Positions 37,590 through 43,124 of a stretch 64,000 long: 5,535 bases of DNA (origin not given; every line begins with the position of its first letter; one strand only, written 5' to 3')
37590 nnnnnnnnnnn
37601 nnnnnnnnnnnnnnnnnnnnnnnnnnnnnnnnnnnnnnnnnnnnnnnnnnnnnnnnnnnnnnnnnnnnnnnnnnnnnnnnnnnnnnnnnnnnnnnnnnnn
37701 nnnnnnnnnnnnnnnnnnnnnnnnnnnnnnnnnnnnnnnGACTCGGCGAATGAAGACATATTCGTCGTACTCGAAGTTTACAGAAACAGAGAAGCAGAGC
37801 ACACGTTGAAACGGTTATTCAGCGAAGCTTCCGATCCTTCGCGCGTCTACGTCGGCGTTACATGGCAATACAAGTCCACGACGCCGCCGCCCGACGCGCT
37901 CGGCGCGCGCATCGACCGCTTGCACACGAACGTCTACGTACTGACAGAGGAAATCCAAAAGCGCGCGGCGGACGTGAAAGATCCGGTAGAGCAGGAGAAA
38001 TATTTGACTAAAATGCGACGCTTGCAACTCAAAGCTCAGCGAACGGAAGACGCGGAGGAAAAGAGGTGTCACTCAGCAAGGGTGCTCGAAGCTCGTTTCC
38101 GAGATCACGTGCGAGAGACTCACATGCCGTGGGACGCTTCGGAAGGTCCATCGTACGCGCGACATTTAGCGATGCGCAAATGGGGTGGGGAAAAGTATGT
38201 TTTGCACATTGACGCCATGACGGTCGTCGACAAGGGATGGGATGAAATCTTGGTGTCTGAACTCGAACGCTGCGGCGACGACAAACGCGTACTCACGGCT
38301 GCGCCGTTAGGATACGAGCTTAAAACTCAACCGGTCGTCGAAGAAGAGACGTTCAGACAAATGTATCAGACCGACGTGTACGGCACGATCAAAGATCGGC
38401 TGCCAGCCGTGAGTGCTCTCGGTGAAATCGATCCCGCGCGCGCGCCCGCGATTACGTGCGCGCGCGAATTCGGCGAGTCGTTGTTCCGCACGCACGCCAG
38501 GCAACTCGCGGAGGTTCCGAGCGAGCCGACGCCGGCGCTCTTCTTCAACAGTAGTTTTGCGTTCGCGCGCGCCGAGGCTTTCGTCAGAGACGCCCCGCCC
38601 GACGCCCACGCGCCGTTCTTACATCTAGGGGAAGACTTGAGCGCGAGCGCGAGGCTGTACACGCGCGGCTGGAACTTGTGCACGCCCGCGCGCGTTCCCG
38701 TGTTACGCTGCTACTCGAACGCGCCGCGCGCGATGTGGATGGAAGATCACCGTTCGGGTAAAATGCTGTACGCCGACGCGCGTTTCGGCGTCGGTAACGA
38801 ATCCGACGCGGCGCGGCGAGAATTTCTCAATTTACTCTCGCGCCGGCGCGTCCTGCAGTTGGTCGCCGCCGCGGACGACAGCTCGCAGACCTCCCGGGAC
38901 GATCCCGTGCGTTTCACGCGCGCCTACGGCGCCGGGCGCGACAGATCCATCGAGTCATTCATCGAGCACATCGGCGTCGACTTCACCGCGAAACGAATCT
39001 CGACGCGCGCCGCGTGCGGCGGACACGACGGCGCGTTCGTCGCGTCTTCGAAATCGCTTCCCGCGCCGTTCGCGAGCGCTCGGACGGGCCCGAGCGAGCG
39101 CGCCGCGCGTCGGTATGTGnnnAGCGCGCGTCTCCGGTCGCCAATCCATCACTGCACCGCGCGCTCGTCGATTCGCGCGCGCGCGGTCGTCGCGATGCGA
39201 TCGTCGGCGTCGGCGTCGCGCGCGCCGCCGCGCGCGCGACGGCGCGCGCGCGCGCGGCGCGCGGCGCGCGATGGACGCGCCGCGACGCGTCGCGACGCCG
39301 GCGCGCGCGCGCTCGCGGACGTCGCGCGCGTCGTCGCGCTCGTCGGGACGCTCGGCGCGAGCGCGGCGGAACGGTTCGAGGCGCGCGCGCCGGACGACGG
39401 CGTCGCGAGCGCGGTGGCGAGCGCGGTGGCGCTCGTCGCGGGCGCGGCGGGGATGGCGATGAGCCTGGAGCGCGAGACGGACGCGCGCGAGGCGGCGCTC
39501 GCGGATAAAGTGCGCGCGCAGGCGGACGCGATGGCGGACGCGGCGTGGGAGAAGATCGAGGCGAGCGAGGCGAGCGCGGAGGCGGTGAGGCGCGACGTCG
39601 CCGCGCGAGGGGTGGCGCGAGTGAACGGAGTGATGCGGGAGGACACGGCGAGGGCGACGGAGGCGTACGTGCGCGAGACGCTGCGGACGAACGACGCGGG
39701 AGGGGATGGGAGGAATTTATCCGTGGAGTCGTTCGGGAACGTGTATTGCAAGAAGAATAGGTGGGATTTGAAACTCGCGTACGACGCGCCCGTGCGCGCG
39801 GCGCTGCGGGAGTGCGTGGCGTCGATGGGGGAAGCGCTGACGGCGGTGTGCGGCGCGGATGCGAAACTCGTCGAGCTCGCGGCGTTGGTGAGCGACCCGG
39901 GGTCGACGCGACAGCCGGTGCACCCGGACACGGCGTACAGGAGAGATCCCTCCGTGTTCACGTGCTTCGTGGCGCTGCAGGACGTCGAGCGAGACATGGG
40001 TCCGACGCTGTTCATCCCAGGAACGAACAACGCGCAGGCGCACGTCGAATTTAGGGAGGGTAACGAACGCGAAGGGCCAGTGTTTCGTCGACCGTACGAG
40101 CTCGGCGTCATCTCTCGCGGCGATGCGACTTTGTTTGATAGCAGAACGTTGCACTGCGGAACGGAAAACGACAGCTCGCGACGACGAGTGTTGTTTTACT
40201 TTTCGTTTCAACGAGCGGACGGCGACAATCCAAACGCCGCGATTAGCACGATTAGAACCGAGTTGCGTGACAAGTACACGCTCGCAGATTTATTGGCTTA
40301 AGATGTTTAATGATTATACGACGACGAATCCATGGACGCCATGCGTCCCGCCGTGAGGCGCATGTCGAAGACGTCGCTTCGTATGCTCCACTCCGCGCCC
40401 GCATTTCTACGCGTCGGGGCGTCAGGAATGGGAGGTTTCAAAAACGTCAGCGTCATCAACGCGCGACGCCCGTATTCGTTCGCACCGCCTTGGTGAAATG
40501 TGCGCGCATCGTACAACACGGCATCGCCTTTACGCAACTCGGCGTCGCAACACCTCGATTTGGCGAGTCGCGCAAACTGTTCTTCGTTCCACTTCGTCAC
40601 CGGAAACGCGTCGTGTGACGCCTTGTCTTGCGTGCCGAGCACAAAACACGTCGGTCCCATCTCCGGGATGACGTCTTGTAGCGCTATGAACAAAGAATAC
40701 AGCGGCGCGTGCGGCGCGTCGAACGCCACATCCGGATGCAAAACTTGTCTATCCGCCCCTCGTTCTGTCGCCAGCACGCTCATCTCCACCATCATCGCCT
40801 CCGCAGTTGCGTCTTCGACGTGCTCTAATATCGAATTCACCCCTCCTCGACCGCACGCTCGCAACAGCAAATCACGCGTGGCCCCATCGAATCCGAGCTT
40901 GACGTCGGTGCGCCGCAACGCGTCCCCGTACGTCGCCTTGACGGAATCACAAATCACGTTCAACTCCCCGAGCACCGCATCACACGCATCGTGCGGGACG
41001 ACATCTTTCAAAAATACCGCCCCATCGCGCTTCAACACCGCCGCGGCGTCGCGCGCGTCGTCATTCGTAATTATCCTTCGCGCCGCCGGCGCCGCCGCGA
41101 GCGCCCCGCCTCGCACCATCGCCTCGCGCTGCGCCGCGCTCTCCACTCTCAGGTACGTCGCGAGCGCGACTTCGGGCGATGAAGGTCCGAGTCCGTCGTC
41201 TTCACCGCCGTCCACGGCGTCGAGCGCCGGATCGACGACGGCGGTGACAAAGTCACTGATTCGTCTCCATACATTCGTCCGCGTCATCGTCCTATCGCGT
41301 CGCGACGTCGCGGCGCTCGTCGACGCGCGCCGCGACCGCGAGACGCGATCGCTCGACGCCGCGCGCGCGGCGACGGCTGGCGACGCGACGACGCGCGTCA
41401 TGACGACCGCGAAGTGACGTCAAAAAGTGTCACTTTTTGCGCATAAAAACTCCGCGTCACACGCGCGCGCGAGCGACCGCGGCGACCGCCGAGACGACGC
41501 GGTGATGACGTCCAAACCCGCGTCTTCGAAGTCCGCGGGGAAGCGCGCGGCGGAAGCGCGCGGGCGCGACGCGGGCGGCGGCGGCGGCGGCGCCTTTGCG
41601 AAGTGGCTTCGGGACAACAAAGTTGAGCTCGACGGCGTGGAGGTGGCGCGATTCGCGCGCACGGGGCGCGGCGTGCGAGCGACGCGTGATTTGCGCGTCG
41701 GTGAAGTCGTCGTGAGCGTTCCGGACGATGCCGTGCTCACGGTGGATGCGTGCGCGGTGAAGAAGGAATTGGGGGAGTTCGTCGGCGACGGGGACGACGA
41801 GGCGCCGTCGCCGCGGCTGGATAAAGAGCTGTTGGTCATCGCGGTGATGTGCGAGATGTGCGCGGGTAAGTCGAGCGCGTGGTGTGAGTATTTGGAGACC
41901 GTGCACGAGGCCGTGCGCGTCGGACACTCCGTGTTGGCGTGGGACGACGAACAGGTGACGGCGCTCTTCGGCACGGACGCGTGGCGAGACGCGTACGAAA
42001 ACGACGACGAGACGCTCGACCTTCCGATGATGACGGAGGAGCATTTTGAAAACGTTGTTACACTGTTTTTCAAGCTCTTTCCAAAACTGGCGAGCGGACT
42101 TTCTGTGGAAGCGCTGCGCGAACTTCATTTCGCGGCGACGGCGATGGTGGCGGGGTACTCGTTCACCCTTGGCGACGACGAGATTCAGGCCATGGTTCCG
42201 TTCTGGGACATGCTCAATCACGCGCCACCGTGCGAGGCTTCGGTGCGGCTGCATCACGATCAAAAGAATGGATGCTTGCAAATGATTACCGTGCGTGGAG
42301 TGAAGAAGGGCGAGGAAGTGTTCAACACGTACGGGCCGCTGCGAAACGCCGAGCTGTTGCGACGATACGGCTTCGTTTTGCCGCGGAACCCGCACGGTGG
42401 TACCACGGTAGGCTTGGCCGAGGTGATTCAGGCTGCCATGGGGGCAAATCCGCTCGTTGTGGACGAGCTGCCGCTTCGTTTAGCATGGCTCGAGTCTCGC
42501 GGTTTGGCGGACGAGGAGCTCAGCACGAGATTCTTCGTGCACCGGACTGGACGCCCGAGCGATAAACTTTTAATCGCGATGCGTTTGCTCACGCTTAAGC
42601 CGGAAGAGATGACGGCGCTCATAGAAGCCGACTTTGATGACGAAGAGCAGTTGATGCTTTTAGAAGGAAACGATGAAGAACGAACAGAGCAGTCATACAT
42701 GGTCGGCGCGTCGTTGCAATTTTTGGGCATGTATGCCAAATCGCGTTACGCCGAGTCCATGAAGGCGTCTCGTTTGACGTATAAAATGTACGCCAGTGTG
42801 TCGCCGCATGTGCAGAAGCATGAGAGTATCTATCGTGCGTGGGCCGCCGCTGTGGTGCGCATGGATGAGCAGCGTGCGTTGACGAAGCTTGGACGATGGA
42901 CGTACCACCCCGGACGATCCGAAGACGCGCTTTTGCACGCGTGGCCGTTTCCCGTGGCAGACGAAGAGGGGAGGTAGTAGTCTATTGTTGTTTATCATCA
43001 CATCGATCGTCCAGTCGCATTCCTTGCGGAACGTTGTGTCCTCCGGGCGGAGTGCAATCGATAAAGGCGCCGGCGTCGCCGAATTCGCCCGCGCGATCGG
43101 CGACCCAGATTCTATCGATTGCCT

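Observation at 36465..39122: Unusual TPR + J-domain + GlcNAc-transferase-like fusion, an O-GlcNAc-transferase-like architecture built from a different GT family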

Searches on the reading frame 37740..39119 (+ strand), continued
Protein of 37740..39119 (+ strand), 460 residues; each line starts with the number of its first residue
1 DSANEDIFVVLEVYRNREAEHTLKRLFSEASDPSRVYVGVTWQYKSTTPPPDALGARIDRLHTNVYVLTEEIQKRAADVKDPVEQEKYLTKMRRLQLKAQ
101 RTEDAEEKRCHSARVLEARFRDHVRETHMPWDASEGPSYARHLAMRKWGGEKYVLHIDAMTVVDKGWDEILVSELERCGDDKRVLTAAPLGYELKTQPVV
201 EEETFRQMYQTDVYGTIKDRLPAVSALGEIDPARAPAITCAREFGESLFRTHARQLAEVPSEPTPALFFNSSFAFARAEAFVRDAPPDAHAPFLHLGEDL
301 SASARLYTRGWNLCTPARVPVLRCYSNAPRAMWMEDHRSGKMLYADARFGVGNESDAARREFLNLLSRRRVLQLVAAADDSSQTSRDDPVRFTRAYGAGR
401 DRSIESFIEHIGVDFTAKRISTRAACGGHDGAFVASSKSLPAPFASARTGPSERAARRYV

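Call 76: find_encoding_contigs(protein=P0255, flank=8000, max_places=1)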
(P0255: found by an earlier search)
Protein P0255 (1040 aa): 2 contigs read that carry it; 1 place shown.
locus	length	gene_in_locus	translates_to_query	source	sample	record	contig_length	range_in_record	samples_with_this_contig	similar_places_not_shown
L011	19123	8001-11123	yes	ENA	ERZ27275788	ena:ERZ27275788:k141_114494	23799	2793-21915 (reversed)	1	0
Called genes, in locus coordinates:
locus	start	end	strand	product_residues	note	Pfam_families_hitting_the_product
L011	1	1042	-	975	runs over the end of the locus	?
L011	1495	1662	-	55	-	-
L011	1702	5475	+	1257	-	PF00027:cNMP_binding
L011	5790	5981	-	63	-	PF00380:Ribosomal_S9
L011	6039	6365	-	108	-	-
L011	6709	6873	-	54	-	-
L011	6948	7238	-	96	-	-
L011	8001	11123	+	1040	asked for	PF07719:TPR_2 (faint), PF00226:DnaJ (weak), PF11397:GlcNAc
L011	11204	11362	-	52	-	-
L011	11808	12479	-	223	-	PF03798:TRAM_LAG1_CLN8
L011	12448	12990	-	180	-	-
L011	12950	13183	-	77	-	-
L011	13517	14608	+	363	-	PF13621:Cupin_8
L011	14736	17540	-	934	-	PF26726:Helical_RasGEFs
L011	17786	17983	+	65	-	-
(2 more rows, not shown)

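Call 77: find_encoding_contigs(protein=P0123, flank=8000, max_places=1)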
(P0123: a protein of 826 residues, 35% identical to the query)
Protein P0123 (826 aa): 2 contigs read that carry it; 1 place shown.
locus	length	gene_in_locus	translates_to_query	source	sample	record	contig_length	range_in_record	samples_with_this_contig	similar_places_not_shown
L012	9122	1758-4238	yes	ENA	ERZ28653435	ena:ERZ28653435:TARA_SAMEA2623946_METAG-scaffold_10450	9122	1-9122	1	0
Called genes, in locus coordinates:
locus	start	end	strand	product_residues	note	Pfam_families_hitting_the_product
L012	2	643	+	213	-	?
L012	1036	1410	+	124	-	-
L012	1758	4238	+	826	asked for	PF00226:DnaJ (faint), PF11397:GlcNAc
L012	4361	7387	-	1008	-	PF00005:ABC_tran, PF19055:ABC2_membrane_7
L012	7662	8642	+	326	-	-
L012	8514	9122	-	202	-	?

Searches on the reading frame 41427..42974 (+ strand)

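Call 13: search_protein_families(library=pfam, proteins=[window:41427-42974:+], max_evalue=0.01)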
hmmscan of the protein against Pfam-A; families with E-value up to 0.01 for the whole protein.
window:41427-42974:+ (516 aa): 2 families
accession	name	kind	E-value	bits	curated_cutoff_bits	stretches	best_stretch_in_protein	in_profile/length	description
PF00856.33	SET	-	3.7e-11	43.8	22.4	1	80-303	1-105/105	SET domain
PF09273.16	Rubis-subs-bind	-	0.0012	19.9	21.6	0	349-485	8-128/128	Rubisco LSMT substrate-binding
